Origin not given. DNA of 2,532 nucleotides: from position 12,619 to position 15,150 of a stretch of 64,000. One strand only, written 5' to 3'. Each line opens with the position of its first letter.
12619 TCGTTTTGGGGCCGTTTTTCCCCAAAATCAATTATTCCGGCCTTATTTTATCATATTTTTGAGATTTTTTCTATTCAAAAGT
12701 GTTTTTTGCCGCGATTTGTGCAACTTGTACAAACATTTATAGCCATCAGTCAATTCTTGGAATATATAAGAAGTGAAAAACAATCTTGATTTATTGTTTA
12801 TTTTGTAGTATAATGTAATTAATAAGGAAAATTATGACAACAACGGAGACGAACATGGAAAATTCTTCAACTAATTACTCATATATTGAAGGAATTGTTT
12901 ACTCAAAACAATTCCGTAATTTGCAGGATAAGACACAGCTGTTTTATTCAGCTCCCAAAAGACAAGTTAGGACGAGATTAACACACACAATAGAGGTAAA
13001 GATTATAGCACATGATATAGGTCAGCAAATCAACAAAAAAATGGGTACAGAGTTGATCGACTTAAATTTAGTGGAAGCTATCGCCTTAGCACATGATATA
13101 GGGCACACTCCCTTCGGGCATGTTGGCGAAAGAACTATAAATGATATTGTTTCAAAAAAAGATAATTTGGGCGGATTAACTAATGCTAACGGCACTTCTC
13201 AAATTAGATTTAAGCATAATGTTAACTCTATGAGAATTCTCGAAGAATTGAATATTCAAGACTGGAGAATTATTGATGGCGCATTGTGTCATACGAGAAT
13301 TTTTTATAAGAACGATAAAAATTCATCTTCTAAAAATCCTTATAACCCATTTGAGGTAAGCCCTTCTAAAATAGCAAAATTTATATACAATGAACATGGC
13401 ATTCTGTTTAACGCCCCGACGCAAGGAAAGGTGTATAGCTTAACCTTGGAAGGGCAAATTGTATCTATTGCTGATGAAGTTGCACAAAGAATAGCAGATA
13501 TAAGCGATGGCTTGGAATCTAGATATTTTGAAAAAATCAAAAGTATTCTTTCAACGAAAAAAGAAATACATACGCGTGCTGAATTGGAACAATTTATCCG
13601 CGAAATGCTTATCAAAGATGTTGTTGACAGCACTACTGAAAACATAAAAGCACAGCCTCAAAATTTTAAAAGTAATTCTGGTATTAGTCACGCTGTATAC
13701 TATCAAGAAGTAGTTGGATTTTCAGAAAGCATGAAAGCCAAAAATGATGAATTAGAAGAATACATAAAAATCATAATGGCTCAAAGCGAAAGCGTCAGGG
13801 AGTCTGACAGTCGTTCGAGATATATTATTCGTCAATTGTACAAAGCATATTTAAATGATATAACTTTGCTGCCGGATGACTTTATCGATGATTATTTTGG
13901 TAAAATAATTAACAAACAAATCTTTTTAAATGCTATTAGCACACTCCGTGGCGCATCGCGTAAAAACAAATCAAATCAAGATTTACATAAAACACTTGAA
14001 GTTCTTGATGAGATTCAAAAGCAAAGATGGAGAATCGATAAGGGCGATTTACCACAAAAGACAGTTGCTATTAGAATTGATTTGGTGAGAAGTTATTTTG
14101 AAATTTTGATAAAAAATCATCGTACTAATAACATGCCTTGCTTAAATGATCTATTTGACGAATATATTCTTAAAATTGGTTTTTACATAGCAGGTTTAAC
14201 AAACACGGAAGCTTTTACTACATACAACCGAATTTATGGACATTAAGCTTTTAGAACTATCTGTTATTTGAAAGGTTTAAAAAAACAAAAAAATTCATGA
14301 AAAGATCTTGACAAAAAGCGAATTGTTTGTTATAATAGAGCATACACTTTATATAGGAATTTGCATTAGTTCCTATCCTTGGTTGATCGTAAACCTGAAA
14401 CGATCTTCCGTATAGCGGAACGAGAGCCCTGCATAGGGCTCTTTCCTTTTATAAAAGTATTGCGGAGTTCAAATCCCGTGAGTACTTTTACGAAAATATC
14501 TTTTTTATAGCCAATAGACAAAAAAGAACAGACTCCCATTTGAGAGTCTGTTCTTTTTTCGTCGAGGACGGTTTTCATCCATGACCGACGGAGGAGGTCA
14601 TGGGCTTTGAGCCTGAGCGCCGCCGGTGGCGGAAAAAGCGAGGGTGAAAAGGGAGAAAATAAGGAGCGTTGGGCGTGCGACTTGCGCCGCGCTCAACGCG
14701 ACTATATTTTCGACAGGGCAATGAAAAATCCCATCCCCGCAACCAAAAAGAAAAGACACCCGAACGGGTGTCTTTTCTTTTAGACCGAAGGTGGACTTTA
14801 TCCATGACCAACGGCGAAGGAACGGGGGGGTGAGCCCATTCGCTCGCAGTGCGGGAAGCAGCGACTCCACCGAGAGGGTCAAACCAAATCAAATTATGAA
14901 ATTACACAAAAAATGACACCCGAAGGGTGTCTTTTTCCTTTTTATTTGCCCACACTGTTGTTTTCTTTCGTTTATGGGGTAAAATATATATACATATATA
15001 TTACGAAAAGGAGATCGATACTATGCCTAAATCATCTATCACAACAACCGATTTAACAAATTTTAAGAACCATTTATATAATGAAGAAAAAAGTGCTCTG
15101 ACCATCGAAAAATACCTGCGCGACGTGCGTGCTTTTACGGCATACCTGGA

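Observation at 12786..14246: Stand-alone dGTPase-like HD gene on an AT-rich islet between a transposase and a recombinase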

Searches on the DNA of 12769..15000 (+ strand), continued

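Call 77: search_with_rna_model(model_id=R1, sources=[L206, L075, L076, L077, L078, L079, L080], max_evalue=1, filters=default, show_alignments=1)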
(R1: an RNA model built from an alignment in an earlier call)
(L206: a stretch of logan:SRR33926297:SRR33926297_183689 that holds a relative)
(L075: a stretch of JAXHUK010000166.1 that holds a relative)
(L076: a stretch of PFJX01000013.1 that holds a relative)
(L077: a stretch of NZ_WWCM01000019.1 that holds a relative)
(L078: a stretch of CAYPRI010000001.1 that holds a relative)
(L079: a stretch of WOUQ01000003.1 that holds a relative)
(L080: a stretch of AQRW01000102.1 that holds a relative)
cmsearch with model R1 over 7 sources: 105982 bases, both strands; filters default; matches with E-value up to 1: 1.
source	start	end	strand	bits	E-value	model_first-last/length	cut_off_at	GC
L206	1529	1644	+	42.5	1.1e-10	1-116/116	no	0.38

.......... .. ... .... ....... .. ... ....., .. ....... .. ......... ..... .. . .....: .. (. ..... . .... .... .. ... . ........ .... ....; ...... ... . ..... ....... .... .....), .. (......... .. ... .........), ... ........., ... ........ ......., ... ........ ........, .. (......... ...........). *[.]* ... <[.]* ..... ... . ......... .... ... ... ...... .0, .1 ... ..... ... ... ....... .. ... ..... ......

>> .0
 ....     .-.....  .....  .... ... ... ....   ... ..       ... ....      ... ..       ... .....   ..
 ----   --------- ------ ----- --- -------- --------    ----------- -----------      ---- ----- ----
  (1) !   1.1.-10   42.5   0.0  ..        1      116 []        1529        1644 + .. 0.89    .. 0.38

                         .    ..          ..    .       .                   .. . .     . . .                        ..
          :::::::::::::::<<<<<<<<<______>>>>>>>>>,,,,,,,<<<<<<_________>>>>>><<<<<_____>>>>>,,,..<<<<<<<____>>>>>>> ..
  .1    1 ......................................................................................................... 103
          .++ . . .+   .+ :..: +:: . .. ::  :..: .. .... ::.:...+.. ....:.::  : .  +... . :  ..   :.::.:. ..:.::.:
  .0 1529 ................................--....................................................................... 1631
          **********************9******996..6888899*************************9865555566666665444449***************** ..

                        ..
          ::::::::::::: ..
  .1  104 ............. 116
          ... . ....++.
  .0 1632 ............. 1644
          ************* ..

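Call 84: search_with_rna_model(model_id=R1, sources=[window, L081, L083, L091, L086, L095, L094, L089, L098, L099, L102, L175, L150, L188, L206], max_evalue=1e-8, make_alignment=true)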
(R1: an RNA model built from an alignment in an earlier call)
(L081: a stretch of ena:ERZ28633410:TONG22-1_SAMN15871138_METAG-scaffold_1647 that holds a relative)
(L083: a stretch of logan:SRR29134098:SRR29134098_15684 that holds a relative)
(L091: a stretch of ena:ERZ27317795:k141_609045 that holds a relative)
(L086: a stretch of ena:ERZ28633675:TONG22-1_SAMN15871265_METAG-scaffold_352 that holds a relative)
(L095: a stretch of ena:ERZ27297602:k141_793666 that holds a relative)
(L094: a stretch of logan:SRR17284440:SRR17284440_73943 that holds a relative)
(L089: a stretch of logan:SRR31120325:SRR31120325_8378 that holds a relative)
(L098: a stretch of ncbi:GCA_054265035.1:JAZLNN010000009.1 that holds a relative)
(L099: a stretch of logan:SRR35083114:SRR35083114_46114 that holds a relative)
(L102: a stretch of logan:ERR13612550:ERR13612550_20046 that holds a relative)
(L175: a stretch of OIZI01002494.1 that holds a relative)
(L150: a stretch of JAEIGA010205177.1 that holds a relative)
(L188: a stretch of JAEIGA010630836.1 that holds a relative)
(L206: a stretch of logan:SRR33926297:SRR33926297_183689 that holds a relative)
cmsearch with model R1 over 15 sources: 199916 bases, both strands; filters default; matches with E-value up to 1e-8: 15.
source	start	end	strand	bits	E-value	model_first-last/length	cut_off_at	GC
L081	2324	2440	+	128.7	1.3e-37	1-116/116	no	0.43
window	14338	14454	+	127.1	4.2e-37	1-116/116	no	0.41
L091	2082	2197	+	125.8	1.1e-36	1-116/116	no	0.36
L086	4375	4490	+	118.1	2.8e-34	1-116/116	no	0.47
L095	2061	2175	+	115.9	1.4e-33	1-116/116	no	0.45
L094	9455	9569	+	115.7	1.7e-33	1-116/116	no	0.39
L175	460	574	-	115.2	2.4e-33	1-116/116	no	0.43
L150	1483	1597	-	111.5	3.5e-32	1-116/116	no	0.45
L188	74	188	-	103.1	1.6e-29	1-116/116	no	0.47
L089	6130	6255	+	102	3.6e-29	1-116/116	no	0.4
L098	5438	5561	+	100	1.5e-28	1-116/116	no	0.33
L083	11469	11588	+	98.5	4.3e-28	1-116/116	no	0.45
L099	3344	3472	+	94.3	9e-27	1-116/116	no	0.42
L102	8568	8690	+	89.7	2.6e-25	1-116/116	no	0.33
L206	1529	1644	+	42.5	2e-10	1-116/116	no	0.38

Alignment A6: 15 matches aligned to the model, 153 columns, each read 5' to 3' on its own strand. Consensus structure (alignment columns), stored with it:
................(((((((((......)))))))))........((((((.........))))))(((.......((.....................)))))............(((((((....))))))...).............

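Call 93: search_dna_similar(query=window:12769-14456:+, collection=phages, mode=distant, max_rows=10)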
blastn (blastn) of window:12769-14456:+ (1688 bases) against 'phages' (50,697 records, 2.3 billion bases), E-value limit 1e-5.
Records with a match: 1; places in all: 1; records where one place covers at least 80% of the query: 0.
Best place of each record, by identity: 60-80% 1.
By first word of the organism name: Bacteriophage 1.
By host as written in the record: - 1.
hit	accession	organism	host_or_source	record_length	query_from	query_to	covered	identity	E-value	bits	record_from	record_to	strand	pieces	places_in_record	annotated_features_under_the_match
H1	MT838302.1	Bacteriophage sp.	human fecal samples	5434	306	384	5%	79.7%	1e-9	72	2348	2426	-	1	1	record has no annotation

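Call 94: search_dna_similar(query=window:12769-14456:+, collection=plasmids, mode=distant, max_rows=10)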
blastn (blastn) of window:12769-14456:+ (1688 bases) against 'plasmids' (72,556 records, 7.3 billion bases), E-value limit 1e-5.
No match.

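Call 98: search_with_rna_model(model_id=R1, source=L209, max_evalue=10, filters=off, show_alignments=1)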
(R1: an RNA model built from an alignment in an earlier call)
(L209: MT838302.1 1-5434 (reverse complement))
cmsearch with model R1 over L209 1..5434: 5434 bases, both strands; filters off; matches with E-value up to 10: 17.
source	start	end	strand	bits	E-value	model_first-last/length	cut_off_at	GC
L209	612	696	+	8.3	0.32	1-116/116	no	0.31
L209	706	796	+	6.7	1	1-116/116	no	0.38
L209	2256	2367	-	6.7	1.1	1-116/116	no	0.3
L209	3893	3996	+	6.5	1.2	1-116/116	no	0.33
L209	2703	2730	-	6.5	1.2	1-116/116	no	0.25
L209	1796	1894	-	5.7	2.2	1-116/116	no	0.37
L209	4452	4531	+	5.4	2.6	1-116/116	no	0.38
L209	2013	2072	+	5.4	2.7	1-116/116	no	0.2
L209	4718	4848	+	5.2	3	1-116/116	no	0.46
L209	3096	3128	+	5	3.6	1-116/116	no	0.21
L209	1938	2029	-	4.5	5.3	1-116/116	no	0.29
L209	2669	2763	+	4.2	6.6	1-116/116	no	0.27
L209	2422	2452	+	4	7.3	1-116/116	no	0.26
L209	3064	3086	-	4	7.4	1-116/116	no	0.17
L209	3064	3087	+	3.7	8.9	16-39/116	no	0.17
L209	2030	2069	-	3.7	9.4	1-116/116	no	0.22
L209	3623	3648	-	3.7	9.5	1-116/116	no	0.15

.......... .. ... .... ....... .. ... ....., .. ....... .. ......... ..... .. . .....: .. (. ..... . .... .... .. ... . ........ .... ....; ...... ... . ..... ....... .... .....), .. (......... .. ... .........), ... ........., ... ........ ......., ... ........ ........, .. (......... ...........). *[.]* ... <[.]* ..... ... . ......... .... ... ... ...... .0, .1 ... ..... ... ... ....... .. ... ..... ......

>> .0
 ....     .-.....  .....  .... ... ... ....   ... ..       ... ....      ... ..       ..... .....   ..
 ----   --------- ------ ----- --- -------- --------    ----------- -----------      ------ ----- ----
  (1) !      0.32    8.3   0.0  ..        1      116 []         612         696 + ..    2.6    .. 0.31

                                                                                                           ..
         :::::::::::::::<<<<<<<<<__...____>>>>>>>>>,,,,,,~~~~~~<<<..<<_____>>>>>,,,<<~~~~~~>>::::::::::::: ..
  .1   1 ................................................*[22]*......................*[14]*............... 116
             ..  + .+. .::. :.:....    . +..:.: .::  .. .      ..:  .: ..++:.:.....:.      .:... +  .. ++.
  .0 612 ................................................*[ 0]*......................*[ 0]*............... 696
